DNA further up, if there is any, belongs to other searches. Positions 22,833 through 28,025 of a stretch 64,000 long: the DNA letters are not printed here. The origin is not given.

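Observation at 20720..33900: ~13-kb low-GC, decayed defence/accessory island without visible integrase or tRNA anchor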

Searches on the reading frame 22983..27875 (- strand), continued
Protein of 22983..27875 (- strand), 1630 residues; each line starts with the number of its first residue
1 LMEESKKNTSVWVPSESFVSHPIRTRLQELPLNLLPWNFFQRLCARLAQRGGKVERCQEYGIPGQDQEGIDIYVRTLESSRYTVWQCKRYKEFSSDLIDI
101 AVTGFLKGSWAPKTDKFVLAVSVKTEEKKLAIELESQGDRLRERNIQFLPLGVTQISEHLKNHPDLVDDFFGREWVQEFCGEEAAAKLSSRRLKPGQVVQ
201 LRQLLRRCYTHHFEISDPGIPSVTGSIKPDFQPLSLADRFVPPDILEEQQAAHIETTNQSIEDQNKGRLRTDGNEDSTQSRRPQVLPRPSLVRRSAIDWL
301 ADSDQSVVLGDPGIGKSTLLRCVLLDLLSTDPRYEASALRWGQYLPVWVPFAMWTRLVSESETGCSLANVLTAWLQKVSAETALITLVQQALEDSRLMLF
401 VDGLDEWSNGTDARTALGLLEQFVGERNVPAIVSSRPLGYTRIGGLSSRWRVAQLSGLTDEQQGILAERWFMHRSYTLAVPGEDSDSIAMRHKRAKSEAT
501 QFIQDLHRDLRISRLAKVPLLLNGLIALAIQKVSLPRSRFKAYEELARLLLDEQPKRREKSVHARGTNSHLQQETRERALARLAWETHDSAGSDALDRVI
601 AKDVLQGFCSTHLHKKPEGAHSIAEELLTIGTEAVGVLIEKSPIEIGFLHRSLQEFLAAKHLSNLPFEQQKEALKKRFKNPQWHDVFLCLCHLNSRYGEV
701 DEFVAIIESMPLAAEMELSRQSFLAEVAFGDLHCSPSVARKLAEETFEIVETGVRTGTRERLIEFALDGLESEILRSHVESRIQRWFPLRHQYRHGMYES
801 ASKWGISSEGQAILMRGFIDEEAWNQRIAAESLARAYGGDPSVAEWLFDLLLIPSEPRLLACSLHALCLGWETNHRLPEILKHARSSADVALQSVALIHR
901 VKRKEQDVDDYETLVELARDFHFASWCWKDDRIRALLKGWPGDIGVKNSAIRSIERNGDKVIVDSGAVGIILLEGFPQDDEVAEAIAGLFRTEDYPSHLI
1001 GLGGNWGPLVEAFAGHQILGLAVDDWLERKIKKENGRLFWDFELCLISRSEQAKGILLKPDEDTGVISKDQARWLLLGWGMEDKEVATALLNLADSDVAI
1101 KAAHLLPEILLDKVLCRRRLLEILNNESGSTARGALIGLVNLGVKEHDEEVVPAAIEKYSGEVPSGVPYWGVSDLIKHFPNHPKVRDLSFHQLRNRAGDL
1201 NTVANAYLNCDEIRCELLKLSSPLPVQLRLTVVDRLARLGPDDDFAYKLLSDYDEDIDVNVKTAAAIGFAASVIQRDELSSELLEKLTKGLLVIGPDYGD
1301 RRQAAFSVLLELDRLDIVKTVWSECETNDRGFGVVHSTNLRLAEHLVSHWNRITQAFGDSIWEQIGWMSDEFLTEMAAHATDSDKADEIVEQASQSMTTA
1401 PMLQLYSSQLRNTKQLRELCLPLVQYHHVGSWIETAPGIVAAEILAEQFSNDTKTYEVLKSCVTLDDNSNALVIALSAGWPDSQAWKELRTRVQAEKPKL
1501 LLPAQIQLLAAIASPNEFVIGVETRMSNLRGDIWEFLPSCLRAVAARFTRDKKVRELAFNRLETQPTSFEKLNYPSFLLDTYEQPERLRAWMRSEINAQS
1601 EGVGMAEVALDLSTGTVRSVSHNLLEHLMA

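Call 61: predict_structure(alignment_id=A4)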
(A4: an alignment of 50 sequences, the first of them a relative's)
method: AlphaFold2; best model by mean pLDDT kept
length: 428 residues; sequences in the alignment: 50
mean_pLDDT: 93.2   pTM: 0.92
mean pLDDT of the five models: 93.2, 92.9, 92.7, 91.1, 90.6
residues with pLDDT >= 90: 363; 70-90: 58; 50-70: 3; < 50: 4
segments of 3 or more residues with pLDDT < 50: 425-428
pLDDT, mean of each block of 10 residues (from residue 1): 91 96 96 94 97 95 94 96 96 94 90 97 93 89 95 94 92 97 88 96 97 96 92 92 93 97 94 96 94 97 93 85 96 96 95 96 85 94 98 98 92 89 52
secondary structure, 60 per line:
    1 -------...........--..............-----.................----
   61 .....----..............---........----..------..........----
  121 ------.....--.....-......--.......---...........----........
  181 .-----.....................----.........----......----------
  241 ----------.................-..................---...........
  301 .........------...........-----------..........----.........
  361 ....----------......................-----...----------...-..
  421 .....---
elements in order: E8-18 E21-34 E40-49 H50-56 E61-65 E70-83 E87-94 E107-116 E127-131 E134-138 E140-145 E148-154 H158-168 E173-181 H189-207 E212-220 E225-230 H251-267 H269-286 H290-309 H316-326 H338-347 H352-364 H375-396 E402-404 E415-417 H419-425

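Call 64: fold_search(model_id=the predicted structure, library=pdb)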
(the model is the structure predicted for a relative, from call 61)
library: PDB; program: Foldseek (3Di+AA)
matches with E <= 10: 177; with E <= 0.001: 0
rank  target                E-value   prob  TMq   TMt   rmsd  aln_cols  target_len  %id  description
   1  8zdo_m                1.3e-01  0.06  0.09  0.12  18.9       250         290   11  Cryo-EM structure of Mycobacteriophage Douge baseplate (gp13, gp17, gp23, gp16, gp18 and gp20) (released 2025-06-25)
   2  5m3n                  3.9e-01  0.21  0.11  0.15  13.2       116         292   11  HTRA2 wild-type structure (released 2017-10-25)
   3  4v96_AV               4.1e-01  0.11  0.11  0.18  16.9       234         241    7  The structure of a 1.8 MDa viral genome injection device suggests alternative infection mechanisms (released 2014-07-09)
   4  5to0                  4.1e-01  0.07  0.11  0.15  21.3       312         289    9  HTRA2 S276C mutant (released 2017-10-25)
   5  5to1                  5.0e-01  0.13  0.11  0.15  17.1       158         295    8  HtrA2 exposed (L266R, F303A) mutant (released 2017-10-25)
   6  4v96_AS               5.0e-01  0.11  0.10  0.16  17.3       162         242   10  The structure of a 1.8 MDa viral genome injection device suggests alternative infection mechanisms (released 2014-07-09)
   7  8se7_L                5.3e-01  0.16  0.11  0.21  17.3       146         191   10  HTRA-1 PDSA bound to CKP 1A8 (released 2024-07-03)
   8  8sdp_A                5.6e-01  0.20  0.12  0.20  16.5       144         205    9  HTRA-1 PDSA bound to CKP 3A7 (released 2024-07-03)
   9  2qf0_H                6.5e-01  0.16  0.11  0.20  14.1       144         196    8  Structure of the delta PDZ truncation of the DegS protease (released 2007-12-11)
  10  8se8_S                6.8e-01  0.21  0.12  0.22  16.4       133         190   10  HTRA-1 PD/SA bound to CKP 1G10 (released 2024-07-03)
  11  8se8_L                7.2e-01  0.15  0.12  0.21  17.1       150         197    9  HTRA-1 PD/SA bound to CKP 1G10 (released 2024-07-03)
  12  5tny                  7.2e-01  0.15  0.11  0.15  13.6       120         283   12  HTRA2 G399S mutant (released 2017-10-25)
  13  8se7_K                7.5e-01  0.15  0.12  0.21  16.8       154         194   10  HTRA-1 PDSA bound to CKP 1A8 (released 2024-07-03)
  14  3lgi_C                7.5e-01  0.13  0.13  0.22  17.9       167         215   11  Structure of the protease domain of DegS (DegS-deltaPDZ) at 1.65 A (released 2010-08-25)
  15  8se8_K                8.3e-01  0.21  0.13  0.26  16.6       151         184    9  HTRA-1 PD/SA bound to CKP 1G10 (released 2024-07-03)
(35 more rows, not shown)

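Call 86: search_dna_similar(query=window:22983-27875:-, collection=plasmids, mode=protein, max_rows=8, max_evalue=1e-10)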
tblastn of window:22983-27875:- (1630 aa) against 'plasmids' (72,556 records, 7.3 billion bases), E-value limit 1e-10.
Records with a match: 15; places in all: 15; records where one place covers at least 80% of the query: 3.
Best place of each record, by identity: <60% 15.
By first word of the organism name: Streptomyces 4; Deinococcus 2; Bacillus 2; Enterobacter 1; Pantoea 1; Lysinibacillus 1; Candidatus 1; Herpetosiphon 1; Nostoc 1; Rhodococcus 1.
By predicted mobility (MOB-suite, as given by PLSDB): non-mobilizable 13; conjugative 1; mobilizable 1.
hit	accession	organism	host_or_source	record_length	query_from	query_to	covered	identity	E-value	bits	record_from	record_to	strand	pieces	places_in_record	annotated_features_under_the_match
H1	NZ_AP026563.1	Deinococcus aetherius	-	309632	19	1626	97%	31.4%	2e-150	562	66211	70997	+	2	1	NACHT domain-containing protein | restriction endonuclease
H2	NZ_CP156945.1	Enterobacter hormaechei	Homo sapiens,Tissue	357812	22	1628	99%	26.3%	7e-140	489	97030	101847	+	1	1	NACHT domain-containing protein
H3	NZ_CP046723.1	Pantoea agglomerans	pure culture,cherry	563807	5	1483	91%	28.0%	9e-100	365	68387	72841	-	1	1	NACHT domain-containing protein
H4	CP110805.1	Lysinibacillus sp. MHQ-1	pure culture,river water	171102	299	1485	65%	31.6%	7e-108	564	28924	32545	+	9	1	hypothetical protein (x8)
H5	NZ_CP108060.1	Streptomyces sp. NBC_00280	-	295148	9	912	51%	33.6%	1e-53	375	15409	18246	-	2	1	NACHT domain-containing protein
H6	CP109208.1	Streptomyces althioticus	-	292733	9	704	43%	34.8%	2e-91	338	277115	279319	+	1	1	NACHT domain-containing protein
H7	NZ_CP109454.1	Streptomyces cellulosae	-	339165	9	704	43%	34.8%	2e-91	338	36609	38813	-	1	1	NACHT domain-containing protein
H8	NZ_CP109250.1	Streptomyces cellulosae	-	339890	9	704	43%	34.8%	2e-91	338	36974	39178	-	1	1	NACHT domain-containing protein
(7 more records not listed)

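Call 87: search_dna_similar(query=P0121, collection=phages, mode=protein, max_rows=8, max_evalue=0.001)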
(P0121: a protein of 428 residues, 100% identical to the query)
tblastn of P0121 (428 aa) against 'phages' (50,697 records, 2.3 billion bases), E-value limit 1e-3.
Records with a match: 2; places in all: 2; records where one place covers at least 80% of the query: 0.
Best place of each record, by identity: <60% 2.
By first word of the organism name: Bacillus 2.
By host as written in the record: - 1; Bacillus subtilis 1.
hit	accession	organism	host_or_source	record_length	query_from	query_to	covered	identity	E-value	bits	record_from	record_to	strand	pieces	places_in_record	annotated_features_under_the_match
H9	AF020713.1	Bacillus phage SPBc2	-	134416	99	420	75%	27.8%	1e-21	103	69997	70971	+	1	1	yopA: hypothetical protein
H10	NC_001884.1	Bacillus phage SPBc2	Bacillus subtilis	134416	99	420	75%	27.8%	1e-21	103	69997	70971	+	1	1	yopA: hypothetical protein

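Call 88: get_annotated_region(hit=H1, flank=8000)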
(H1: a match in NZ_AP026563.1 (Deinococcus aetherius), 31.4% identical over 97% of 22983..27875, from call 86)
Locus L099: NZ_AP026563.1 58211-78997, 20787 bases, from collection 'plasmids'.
description: Deinococcus aetherius strain ST0316 plasmid pDAETH-3, complete sequence
organism: Deinococcus aetherius (NCBI taxid 200252)
taxonomy: Bacteria; Deinococcota; Deinococci; Deinococcales; Deinococcaceae; Deinococcus; Deinococcus aetherius
host: -; source: -; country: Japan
typing (MOB-suite, as given by PLSDB): non-mobilizable
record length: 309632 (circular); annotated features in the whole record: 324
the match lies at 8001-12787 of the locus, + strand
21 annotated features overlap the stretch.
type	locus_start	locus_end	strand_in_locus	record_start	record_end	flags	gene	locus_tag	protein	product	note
CDS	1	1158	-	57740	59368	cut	-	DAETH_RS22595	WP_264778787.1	bifunctional UDP-sugar hydrolase/5'-nucleotidase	-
CDS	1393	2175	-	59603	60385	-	-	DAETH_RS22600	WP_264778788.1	TlpA disulfide reductase family protein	-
CDS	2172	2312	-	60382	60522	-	-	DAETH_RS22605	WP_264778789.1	hypothetical protein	-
CDS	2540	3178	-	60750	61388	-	-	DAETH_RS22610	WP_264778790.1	DUF305 domain-containing protein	-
CDS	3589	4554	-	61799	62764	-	-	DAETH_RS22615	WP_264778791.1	alpha/beta fold hydrolase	-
CDS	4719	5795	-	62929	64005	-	-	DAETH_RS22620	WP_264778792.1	acyltransferase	-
CDS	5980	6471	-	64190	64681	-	-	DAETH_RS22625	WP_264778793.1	TlpA disulfide reductase family protein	-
CDS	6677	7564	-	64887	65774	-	-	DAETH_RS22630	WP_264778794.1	C39 family peptidase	-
CDS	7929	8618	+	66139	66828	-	-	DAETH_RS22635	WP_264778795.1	restriction endonuclease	-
CDS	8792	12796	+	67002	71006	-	-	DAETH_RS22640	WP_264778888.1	NACHT domain-containing protein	-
CDS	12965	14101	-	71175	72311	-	-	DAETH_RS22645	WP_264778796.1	peptidoglycan DD-metalloendopeptidase family protein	-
CDS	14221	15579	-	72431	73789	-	-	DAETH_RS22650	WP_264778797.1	penicillin-binding protein 2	GO:0009252 - peptidoglycan biosynthetic process [Evidence IEA]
CDS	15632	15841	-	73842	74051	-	-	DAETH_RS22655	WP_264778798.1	hypothetical protein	-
CDS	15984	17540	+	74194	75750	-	lnt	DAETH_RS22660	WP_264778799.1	apolipoprotein N-acyltransferase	GO:0042158 - lipoprotein biosynthetic process [Evidence IEA]; GO:0006497 - protein lipidation [Evidence IEA]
CDS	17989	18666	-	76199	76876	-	-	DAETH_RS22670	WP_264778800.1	MATE family efflux transporter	GO:0055085 - transmembrane transport [Evidence IEA]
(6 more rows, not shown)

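Call 89: get_annotated_region(hit=H2, flank=8000)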
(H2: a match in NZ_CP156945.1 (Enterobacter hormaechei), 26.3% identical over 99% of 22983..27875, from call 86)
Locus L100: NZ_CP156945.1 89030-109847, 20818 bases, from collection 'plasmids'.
description: Enterobacter hormaechei strain 2024CK-00479 plasmid unnamed1, complete sequence
organism: Enterobacter hormaechei (NCBI taxid 158836)
taxonomy: Bacteria; Pseudomonadota; Gammaproteobacteria; Enterobacterales; Enterobacteriaceae; Enterobacter; Enterobacter hormaechei
host: -; source: Homo sapiens,Tissue; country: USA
typing (MOB-suite, as given by PLSDB): conjugative; replicon IncHI2A,rep_cluster_1088; relaxase MOBH; mating-pair formation MPF_F
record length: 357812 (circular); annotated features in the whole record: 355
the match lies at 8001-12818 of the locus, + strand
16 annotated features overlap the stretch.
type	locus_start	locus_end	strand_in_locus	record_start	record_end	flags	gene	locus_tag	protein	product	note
CDS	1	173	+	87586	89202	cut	-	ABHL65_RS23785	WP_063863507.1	CBASS cGAMP-activated phospholipase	-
CDS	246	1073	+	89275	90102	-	-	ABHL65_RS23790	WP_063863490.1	toll/interleukin-1 receptor domain-containing protein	GO:0007165 - signal transduction [Evidence IEA]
CDS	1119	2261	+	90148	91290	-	-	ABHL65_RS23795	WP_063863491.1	toll/interleukin-1 receptor domain-containing protein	GO:0007165 - signal transduction [Evidence IEA]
CDS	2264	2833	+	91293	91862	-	-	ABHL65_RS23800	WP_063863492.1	hypothetical protein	-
CDS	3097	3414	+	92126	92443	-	-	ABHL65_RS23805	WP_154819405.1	hypothetical protein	-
CDS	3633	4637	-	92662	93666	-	-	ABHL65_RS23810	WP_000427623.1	IS110-like element IS4321 family transposase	GO:0006313 - DNA transposition [Evidence IEA]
CDS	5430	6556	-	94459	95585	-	-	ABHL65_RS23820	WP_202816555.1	IS3 family transposase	-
CDS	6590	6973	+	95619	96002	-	-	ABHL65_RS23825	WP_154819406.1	hypothetical protein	-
CDS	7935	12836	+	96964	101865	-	-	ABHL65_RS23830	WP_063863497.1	NACHT domain-containing protein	-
CDS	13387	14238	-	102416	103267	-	-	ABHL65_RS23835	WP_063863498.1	MBL fold metallo-hydrolase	-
CDS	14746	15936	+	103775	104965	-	-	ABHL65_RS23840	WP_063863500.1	MFS transporter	GO:0055085 - transmembrane transport [Evidence IEA]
CDS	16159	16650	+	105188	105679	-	-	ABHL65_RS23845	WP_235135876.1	cysteine hydrolase family protein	-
CDS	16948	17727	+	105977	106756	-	-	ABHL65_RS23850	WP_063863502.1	MBL fold metallo-hydrolase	-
CDS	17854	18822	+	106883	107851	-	-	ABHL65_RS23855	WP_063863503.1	helix-turn-helix domain-containing protein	GO:0006355 - regulation of DNA-templated transcription [Evidence IEA]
CDS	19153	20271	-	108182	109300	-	-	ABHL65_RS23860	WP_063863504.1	NADH-dependent flavin oxidoreductase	-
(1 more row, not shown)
